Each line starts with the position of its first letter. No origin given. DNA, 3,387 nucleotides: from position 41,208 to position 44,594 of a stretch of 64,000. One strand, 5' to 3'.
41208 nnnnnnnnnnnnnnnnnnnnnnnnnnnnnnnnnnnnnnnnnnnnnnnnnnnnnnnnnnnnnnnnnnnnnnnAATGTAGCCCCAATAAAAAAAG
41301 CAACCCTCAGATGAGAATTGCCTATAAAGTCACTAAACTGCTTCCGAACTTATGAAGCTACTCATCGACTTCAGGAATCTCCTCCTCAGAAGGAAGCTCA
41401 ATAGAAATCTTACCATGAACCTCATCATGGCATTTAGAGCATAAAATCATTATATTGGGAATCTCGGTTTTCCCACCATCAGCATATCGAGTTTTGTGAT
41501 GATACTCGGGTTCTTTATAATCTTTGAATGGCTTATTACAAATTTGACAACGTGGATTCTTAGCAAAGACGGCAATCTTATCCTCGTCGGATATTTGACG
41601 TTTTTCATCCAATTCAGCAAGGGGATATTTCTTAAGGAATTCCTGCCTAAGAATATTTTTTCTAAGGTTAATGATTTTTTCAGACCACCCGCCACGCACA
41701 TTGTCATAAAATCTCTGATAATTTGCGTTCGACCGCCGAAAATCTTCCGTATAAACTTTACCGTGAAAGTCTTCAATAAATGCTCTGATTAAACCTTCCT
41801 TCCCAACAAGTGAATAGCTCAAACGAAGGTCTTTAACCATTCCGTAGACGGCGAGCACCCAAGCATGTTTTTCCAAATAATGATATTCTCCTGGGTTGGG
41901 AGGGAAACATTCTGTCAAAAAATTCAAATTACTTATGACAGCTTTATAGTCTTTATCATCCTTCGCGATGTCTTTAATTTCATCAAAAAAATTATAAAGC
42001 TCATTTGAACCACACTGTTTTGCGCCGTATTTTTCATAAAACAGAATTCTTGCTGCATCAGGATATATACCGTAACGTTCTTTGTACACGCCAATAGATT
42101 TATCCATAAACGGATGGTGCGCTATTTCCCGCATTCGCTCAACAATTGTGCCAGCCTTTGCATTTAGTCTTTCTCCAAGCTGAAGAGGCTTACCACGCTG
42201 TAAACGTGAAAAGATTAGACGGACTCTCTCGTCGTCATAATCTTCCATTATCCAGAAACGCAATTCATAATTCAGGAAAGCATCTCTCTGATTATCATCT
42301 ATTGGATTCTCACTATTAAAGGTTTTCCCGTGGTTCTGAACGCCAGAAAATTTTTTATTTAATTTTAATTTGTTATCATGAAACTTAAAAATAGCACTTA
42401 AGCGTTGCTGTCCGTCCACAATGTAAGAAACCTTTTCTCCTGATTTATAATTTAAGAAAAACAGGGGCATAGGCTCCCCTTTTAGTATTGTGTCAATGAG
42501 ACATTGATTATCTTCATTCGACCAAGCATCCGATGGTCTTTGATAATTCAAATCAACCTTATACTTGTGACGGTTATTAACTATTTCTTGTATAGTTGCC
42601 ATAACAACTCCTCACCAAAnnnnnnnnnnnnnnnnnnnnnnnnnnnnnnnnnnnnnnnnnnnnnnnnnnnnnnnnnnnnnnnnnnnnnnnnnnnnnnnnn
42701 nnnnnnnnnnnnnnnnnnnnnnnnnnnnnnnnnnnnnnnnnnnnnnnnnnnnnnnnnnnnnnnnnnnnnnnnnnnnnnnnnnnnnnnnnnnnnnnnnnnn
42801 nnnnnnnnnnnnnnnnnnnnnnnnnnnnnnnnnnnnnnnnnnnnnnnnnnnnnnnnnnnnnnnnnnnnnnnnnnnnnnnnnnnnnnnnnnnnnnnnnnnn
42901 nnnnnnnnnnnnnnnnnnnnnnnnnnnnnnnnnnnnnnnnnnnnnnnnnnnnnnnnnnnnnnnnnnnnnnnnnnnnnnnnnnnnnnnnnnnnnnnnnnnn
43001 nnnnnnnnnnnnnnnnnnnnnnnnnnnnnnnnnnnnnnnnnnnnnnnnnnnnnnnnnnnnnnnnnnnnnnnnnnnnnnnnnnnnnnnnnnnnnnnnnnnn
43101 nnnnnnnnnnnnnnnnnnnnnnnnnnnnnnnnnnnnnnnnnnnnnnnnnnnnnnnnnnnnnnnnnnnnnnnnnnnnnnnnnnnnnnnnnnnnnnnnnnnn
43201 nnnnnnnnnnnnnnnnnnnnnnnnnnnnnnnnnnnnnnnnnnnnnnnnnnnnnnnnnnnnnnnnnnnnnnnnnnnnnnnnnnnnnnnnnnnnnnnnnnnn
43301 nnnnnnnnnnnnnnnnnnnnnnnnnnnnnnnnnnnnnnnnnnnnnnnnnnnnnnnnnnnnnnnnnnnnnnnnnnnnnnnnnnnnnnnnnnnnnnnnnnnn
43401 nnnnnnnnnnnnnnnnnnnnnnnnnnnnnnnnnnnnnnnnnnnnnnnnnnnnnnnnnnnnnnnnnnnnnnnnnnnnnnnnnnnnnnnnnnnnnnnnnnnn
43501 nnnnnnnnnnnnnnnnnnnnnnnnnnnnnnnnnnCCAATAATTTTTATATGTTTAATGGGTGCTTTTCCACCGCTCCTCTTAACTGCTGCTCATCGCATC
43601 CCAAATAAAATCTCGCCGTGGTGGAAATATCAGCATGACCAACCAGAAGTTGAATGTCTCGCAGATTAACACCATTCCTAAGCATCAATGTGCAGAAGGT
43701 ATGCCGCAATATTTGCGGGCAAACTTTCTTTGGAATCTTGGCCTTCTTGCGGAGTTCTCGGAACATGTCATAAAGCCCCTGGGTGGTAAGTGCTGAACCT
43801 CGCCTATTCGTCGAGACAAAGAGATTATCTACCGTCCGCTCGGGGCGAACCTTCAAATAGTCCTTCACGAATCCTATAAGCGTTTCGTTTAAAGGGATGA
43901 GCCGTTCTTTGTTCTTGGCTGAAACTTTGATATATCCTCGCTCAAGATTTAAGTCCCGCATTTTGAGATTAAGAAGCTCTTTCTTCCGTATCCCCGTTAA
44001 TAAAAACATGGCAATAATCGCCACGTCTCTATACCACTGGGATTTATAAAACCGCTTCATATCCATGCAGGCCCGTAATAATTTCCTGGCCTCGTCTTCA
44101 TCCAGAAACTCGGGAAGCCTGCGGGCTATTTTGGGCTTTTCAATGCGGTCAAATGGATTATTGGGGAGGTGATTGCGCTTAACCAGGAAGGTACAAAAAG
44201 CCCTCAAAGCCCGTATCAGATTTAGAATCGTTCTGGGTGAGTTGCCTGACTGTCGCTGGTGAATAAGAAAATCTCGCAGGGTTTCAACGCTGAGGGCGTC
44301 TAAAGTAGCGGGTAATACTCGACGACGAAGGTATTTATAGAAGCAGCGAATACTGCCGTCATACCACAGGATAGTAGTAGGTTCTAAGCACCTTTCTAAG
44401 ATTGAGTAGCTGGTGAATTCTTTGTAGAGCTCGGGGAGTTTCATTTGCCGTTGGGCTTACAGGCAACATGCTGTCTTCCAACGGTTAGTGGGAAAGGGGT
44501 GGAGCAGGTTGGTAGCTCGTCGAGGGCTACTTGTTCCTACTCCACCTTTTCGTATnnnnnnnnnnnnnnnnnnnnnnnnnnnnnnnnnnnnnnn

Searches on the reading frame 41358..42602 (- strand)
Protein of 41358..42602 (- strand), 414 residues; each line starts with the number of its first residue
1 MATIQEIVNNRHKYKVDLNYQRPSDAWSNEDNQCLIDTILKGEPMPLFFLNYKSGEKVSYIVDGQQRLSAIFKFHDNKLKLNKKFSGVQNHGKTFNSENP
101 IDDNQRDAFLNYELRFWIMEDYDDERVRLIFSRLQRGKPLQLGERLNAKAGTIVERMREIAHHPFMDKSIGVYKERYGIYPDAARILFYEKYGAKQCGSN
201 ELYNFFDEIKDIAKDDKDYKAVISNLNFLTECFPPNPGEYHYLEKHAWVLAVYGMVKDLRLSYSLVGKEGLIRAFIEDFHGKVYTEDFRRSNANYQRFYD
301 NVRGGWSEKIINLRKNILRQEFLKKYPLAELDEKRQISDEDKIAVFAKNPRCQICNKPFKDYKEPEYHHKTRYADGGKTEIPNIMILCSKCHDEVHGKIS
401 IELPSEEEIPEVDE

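Call 3: search_protein_families(library=pfam, proteins=[window:41358-42602:-], max_evalue=0.1)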
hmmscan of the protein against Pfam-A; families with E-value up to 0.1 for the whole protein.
window:41358-42602:- (414 aa): 3 families
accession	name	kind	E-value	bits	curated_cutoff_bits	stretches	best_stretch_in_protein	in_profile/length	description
PF03235.19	GmrSD_N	-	2e-13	51.4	33.2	1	4-144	1-192/199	GmrSD restriction endonuclease, N-terminal domain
PF01844.29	HNH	-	1.1e-10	41.9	21.4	1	352-396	1-45/47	HNH endonuclease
PF14279.12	HNH_5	-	5.8e-05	23.4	27.5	1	352-398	1-46/56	HNH endonuclease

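Call 4: search_protein_families(library=padloc, proteins=[window:41358-42602:-], max_evalue=0.1)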
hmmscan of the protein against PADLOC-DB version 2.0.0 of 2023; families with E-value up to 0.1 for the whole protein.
window:41358-42602:- (414 aa): 11 families
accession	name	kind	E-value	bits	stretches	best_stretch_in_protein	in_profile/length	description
PDLC03877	NsnA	-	9.9e-20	69.1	1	3-143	52-193/385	-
PDLC03418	REase_II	-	2.3e-10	38.2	2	14-130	32-138/372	Type II restriction enzyme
PDLC04027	PD-T4-2_A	-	1.3e-07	29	1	12-78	50-115/363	-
PDLC02811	DpdB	-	0.00039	17.4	1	53-81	111-139/370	DpdB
PDLC04709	PDC-M55C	-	0.0034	14.1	1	53-74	85-106/554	-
PDLC00643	ZorE2|ZorE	-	0.0055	14.1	1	348-394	214-260/282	HNH endonuclease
PDLC00642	ZorE2|ZorE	-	0.0082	13.6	1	349-408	213-272/283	HNH endonuclease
PDLC04154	HEC-06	-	0.01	12.5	1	3-71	13-85/569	-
PDLC00749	Effector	-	0.011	12.8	0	379-399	79-99/395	Endonuclease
PDLC00746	Effector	-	0.018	12.1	0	373-396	74-97/389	Endonuclease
PDLC01997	SAVED1--SAVED_HNH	-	0.021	12.3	0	378-396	66-84/368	-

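Call 7: search_protein_families(library=ncbifam, proteins=[window:41358-42602:-], max_evalue=0.01)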
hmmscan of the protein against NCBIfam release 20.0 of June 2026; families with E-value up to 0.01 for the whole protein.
window:41358-42602:- (414 aa): 3 families
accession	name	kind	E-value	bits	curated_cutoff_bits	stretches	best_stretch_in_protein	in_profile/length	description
NF040563.1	guided_IscB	equivalog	0.00014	21.1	175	1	349-398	192-238/314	RNA-guided endonuclease IscB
NF045501.1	HUGP_GUXX-star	exception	0.0041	16.6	325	1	270-387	99-210/236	HUGP/GUXX-star fusion selenoprotein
NF041060.1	DpdB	equivalog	0.0081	15.1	300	0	53-81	106-134/352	DGQHR domain-containing protein DpdB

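Call 88: search_protein_families(library=phrogs, proteins=[window:41358-42602:-], max_evalue=0.001)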
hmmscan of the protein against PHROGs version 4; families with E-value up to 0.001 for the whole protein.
window:41358-42602:- (414 aa): 13 families
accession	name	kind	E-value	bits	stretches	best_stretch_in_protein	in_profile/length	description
phrog_2598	-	unknown function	3e-23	83.5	1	3-175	33-205/352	-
phrog_1583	-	unknown function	1.3e-16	61.4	1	2-142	24-165/417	-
phrog_589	-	DNA, RNA and nucleotide metabolism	4.8e-09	37.2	1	347-412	89-155/179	HNH endonuclease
phrog_1271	-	DNA, RNA and nucleotide metabolism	3.8e-08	34.1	1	347-400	264-320/361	HNH endonuclease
phrog_8048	-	DNA, RNA and nucleotide metabolism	5.5e-08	33.3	1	344-399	171-229/273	HNH endonuclease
phrog_119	-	DNA, RNA and nucleotide metabolism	9.5e-07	29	1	324-399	178-258/443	HNH endonuclease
phrog_15103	-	unknown function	4.1e-06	27.4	1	348-396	202-255/280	-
phrog_144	-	DNA, RNA and nucleotide metabolism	9.6e-06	26.4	1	347-397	82-134/175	HNH endonuclease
phrog_7370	-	DNA, RNA and nucleotide metabolism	2.7e-05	25.2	1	336-402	27-90/115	HNH endonuclease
phrog_333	-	DNA, RNA and nucleotide metabolism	0.00012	23.2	1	347-393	31-76/138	HNH endonuclease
phrog_740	-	DNA, RNA and nucleotide metabolism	0.00019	21.5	1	350-396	39-85/332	HNH endonuclease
phrog_5200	-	DNA, RNA and nucleotide metabolism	0.00044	21.2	1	348-396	39-85/154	HNH endonuclease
phrog_29172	-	unknown function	0.00053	19.7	0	334-392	463-526/531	-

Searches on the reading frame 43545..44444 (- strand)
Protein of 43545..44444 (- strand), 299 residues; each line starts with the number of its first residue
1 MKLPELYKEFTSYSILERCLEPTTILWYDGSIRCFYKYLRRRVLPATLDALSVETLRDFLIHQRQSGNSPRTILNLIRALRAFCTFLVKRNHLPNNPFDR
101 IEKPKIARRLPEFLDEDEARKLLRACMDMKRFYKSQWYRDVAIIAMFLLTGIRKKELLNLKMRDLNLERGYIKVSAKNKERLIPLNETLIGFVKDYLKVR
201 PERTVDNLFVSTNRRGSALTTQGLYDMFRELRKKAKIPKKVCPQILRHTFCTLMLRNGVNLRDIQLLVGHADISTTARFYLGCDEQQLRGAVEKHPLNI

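Call 3: search_protein_families(library=pfam, proteins=[window:43545-44444:-], max_evalue=0.1)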
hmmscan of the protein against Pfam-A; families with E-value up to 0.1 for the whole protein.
window:43545-44444:- (299 aa): 3 families
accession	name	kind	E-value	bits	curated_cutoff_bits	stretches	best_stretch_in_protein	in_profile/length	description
PF00589.27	Phage_integrase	-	1.7e-34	119.5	27.1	1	113-281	2-166/172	Phage integrase family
PF02899.23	Phage_int_SAM_1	-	1.3e-07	32.3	22.3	1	8-90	2-82/83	Phage integrase, N-terminal SAM-like domain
PF13102.12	Phage_int_SAM_5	-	5.8e-05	23.8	22.3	1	18-99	17-94/98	Phage integrase SAM-like domain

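Call 4: search_protein_families(library=padloc, proteins=[window:43545-44444:-], max_evalue=0.1)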
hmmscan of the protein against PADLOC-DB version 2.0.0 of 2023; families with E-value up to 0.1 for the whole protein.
window:43545-44444:- (299 aa): 1 family
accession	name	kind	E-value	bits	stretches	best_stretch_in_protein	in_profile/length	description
PDLC02897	DpdJ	-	0.0047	12.7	1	212-273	1387-1446/1570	DpdJ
